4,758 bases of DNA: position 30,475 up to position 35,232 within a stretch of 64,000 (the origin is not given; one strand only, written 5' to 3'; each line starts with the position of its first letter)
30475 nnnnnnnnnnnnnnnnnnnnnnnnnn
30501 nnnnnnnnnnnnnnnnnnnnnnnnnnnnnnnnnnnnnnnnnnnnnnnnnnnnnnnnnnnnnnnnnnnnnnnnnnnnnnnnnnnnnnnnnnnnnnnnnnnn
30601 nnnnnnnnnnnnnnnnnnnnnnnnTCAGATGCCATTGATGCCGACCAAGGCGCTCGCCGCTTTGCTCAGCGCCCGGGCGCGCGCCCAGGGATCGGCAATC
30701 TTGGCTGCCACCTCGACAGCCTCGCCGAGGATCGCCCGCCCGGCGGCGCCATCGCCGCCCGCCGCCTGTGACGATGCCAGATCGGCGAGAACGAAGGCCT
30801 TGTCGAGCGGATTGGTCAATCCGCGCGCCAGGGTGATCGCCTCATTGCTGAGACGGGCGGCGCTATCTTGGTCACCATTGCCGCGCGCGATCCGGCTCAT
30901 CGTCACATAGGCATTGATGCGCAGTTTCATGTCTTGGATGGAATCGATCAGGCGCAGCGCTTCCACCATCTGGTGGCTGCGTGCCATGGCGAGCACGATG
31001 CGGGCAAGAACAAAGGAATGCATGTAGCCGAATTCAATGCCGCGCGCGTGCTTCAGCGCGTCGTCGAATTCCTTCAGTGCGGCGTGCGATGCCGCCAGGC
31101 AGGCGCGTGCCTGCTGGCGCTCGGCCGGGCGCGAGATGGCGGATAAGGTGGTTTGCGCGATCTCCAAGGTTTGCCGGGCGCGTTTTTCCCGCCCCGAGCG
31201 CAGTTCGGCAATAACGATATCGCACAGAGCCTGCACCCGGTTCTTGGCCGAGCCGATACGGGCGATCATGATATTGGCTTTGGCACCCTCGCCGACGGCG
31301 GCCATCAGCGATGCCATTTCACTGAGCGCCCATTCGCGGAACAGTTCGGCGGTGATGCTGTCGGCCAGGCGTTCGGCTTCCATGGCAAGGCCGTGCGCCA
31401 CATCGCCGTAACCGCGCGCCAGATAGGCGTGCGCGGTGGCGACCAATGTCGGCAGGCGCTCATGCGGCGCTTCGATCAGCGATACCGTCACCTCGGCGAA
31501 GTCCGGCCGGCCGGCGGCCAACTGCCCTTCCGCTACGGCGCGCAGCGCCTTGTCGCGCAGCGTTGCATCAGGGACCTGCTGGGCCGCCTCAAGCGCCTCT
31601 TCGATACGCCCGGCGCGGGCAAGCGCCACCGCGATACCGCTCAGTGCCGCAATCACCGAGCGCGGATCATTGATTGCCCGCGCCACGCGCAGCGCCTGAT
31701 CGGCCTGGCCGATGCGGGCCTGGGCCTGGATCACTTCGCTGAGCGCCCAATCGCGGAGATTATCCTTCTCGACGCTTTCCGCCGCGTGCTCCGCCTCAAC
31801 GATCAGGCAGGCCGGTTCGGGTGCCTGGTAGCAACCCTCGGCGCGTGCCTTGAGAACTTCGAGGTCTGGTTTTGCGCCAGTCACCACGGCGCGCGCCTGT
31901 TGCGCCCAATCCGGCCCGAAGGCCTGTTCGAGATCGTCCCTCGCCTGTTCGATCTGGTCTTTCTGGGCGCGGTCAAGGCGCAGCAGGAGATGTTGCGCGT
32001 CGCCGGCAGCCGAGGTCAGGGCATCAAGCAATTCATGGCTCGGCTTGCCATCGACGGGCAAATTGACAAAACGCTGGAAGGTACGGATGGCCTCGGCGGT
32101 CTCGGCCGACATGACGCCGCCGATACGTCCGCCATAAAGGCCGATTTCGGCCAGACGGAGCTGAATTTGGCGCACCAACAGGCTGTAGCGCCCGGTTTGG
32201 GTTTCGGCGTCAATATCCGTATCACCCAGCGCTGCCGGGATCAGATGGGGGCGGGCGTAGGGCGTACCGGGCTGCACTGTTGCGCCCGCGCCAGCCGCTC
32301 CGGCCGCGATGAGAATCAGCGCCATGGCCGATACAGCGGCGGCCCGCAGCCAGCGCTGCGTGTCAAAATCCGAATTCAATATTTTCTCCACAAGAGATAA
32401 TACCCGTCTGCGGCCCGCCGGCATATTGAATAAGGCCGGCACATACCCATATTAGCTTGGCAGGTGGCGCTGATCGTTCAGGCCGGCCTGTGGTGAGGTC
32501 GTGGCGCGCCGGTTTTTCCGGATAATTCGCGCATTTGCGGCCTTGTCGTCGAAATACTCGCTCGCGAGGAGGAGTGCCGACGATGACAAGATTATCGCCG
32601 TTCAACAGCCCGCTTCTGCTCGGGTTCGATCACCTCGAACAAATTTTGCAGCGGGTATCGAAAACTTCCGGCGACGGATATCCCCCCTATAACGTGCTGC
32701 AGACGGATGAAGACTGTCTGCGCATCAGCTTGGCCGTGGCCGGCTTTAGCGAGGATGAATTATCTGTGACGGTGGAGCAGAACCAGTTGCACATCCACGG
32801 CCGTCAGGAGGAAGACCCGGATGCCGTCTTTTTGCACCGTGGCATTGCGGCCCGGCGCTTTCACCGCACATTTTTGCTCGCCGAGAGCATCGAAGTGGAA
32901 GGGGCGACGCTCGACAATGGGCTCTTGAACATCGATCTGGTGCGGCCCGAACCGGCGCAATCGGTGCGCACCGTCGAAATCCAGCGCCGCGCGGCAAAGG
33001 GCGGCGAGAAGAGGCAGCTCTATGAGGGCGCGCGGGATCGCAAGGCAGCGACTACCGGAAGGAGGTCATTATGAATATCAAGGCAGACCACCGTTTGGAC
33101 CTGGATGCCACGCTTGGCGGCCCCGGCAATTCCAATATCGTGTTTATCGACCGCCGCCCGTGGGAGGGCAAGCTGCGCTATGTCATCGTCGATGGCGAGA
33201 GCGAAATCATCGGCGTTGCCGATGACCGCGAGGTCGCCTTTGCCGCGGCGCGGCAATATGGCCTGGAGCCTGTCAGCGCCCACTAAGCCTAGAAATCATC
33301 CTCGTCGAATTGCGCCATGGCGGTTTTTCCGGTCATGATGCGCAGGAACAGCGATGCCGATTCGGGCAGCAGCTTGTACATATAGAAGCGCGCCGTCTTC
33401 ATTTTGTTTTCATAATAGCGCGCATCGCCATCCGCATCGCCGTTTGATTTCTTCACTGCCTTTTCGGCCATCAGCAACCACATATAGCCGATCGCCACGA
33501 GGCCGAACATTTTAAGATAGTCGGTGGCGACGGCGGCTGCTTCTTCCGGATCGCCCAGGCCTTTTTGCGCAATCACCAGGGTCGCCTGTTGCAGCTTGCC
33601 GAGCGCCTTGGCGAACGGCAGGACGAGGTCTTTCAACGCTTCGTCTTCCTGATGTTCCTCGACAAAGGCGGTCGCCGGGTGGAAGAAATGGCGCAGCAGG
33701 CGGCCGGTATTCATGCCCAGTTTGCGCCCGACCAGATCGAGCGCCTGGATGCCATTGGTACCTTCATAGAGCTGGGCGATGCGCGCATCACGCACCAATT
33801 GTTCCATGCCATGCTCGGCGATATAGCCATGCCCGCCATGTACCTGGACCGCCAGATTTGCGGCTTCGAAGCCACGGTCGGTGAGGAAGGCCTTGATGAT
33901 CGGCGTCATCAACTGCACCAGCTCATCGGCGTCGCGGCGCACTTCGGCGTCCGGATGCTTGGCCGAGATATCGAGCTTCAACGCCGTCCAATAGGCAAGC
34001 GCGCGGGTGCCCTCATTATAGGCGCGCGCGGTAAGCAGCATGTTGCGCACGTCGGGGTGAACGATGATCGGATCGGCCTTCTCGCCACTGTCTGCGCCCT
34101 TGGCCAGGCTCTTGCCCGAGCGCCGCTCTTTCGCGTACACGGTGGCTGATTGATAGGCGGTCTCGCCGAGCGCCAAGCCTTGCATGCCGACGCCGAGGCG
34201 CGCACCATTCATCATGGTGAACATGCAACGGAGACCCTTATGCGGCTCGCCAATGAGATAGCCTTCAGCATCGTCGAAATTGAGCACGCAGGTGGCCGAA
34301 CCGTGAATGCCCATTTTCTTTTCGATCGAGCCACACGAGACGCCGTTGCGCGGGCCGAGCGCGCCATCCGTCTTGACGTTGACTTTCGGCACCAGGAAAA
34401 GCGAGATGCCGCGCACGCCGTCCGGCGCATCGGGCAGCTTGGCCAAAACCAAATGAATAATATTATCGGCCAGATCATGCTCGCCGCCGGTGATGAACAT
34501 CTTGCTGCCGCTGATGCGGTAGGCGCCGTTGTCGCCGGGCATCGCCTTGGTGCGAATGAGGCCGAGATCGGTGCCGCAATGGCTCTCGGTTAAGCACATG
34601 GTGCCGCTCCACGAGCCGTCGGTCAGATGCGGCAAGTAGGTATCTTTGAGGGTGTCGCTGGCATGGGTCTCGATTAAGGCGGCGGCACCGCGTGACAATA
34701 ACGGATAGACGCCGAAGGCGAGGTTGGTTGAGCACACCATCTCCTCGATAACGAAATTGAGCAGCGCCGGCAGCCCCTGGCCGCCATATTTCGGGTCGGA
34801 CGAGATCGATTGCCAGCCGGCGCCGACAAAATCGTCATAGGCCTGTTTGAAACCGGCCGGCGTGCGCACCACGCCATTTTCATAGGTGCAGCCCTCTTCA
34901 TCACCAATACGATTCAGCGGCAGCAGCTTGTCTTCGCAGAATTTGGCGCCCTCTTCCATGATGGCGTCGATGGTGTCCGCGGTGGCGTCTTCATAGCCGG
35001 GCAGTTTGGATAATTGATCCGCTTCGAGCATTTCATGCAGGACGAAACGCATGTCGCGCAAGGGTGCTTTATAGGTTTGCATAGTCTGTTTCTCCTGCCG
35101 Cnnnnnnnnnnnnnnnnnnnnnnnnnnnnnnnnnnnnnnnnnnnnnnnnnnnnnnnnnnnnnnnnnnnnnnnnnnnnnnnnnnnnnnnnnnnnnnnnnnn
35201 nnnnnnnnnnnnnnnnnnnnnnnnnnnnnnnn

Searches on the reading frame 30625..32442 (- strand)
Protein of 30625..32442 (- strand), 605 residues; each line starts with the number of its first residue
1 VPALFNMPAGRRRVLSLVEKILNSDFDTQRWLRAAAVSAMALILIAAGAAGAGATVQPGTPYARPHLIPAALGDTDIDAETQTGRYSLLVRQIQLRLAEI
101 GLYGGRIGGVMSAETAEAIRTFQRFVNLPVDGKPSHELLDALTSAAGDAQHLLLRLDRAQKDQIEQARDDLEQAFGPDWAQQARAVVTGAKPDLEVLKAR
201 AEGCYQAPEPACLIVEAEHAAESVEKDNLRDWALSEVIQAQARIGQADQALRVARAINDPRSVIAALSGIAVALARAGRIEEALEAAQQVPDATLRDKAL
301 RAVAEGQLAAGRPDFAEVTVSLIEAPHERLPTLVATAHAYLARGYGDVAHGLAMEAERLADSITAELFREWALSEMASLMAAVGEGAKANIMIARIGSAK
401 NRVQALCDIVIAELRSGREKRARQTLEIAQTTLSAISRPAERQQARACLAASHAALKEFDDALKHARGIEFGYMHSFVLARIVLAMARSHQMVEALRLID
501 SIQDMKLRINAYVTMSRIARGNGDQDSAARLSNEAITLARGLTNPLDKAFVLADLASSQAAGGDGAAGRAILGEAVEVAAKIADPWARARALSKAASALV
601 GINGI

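Call 21: search_protein_families(library=pfam, proteins=[window:30625-32442:-])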
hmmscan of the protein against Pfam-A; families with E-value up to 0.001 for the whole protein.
window:30625-32442:- (605 aa): 2 families
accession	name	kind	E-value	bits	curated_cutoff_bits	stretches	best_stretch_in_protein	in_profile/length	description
PF01471.23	PG_binding_1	-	2.6e-12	47.2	23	1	90-142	5-57/57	Putative peptidoglycan binding domain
PF13424.12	TPR_12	-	4.8e-05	23.9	30.1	0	248-289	27-70/77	Tetratricopeptide repeat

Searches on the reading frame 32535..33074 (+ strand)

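Call 21: search_protein_families(library=pfam, proteins=[window:32535-33074:+])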
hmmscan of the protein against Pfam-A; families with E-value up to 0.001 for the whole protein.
window:32535-33074:+ (179 aa): 1 family
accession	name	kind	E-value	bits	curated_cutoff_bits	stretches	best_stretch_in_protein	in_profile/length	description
PF00011.27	HSP20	-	1.9e-17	63.7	20.8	1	57-150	4-102/102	Hsp20/alpha crystallin family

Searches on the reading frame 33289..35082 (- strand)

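Call 9: search_protein_families(library=pfam, proteins=[window:33289-35082:-])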
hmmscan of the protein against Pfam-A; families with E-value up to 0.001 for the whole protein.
window:33289-35082:- (597 aa): 6 families
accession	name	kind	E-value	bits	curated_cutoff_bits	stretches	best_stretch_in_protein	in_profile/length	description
PF12806.12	Acyl-CoA_dh_C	-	2.6e-29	102.3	30.3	1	470-592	5-123/124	Acetyl-CoA dehydrogenase C-terminal like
PF00441.29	Acyl-CoA_dh_1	-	8.2e-21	75.2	22.4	1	282-450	2-145/150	Acyl-CoA dehydrogenase, C-terminal domain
PF02770.24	Acyl-CoA_dh_M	-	1.2e-14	54.7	33.3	1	162-271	2-96/97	Acyl-CoA dehydrogenase, middle domain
PF22924.1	ACOX_C_alpha1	-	6.7e-08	32.9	27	1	291-445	4-159/169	Acyl-CoA oxidase, C-alpha1 domain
PF02771.21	Acyl-CoA_dh_N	-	2e-07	31.8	22.9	1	39-156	5-112/113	Acyl-CoA dehydrogenase, N-terminal domain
PF08028.16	Acyl-CoA_dh_2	-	1.4e-05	25.8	22.7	1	386-443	76-133/134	Acyl-CoA dehydrogenase, C-terminal domain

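Call 10: search_protein_families(library=ncbifam, proteins=[window:33289-35082:-])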
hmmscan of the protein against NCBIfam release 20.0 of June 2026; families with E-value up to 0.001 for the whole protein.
window:33289-35082:- (597 aa): 16 families
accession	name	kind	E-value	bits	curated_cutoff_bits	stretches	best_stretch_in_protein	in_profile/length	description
NF042972.1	AcrlCoAredClosAcrC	equivalog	2e-46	158.4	640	2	79-325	39-273/378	acryloyl-CoA reductase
NF058590.1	AcCoDHFadEBacil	equivalog_domain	6.5e-31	107.5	600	1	98-448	75-404/586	acyl-CoA dehydrogenase FadE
NF043006.1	CyhCrbnylCoADH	equivalog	5.1e-30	104.7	650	1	93-454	52-374/380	cyclohexane-1-carbonyl-CoA dehydrogenase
NF008594.0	PRK11561.1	equivalog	6.1e-25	87.5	545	1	115-451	131-436/540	isovaleryl-CoA dehydrogenase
NF042439.1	SulpropCoADesulf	equivalog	1.7e-23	83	600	1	94-459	42-375/379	3-sulfinopropanoyl-CoA desulfinase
NF045552.1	GlutCoADH_Des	equivalog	8.8e-20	71.2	470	1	97-448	58-373/387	glutaryl-CoA dehydrogenase Acd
NF008997.0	PRK12341.1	equivalog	3e-17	62.7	537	2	85-327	46-275/382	acyl-CoA dehydrogenase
NF053553.1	prodigi_MBC_PigA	equivalog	9.3e-17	61.2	500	1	89-457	49-381/381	prodigiosin MBC biosynthesis dehydrogenase PigA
NF045652.1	ProlPCPDhRedW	equivalog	6.1e-16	58.2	650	1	94-457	49-375/376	L-prolyl-[peptidyl-carrier protein] dehydrogenase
TIGR03207.1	cyc_hxne_CoA_dh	equivalog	2.6e-11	42.9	575.35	1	98-326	54-270/372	cyclohexanecarboxyl-CoA dehydrogenase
NF002885.1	PRK03354.1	equivalog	4.6e-08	32.5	540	0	382-449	301-368/378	crotonobetainyl-CoA dehydrogenase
NF052270.1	Staph_DH_FadE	equivalog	5.7e-07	28.6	600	1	388-455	327-393/400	acyl-CoA dehydrogenase FadE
TIGR03204.1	pimC_large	equivalog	1.6e-05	24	623.85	1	88-303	52-252/395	pimeloyl-CoA dehydrogenase large subunit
NF007000.1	PRK09463.1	subfamily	0.00011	20.7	600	0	97-178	94-177/726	acyl-CoA dehydrogenase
TIGR03203.1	pimD_small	equivalog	0.00036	19.7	652.7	1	135-321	95-266/378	pimeloyl-CoA dehydrogenase small subunit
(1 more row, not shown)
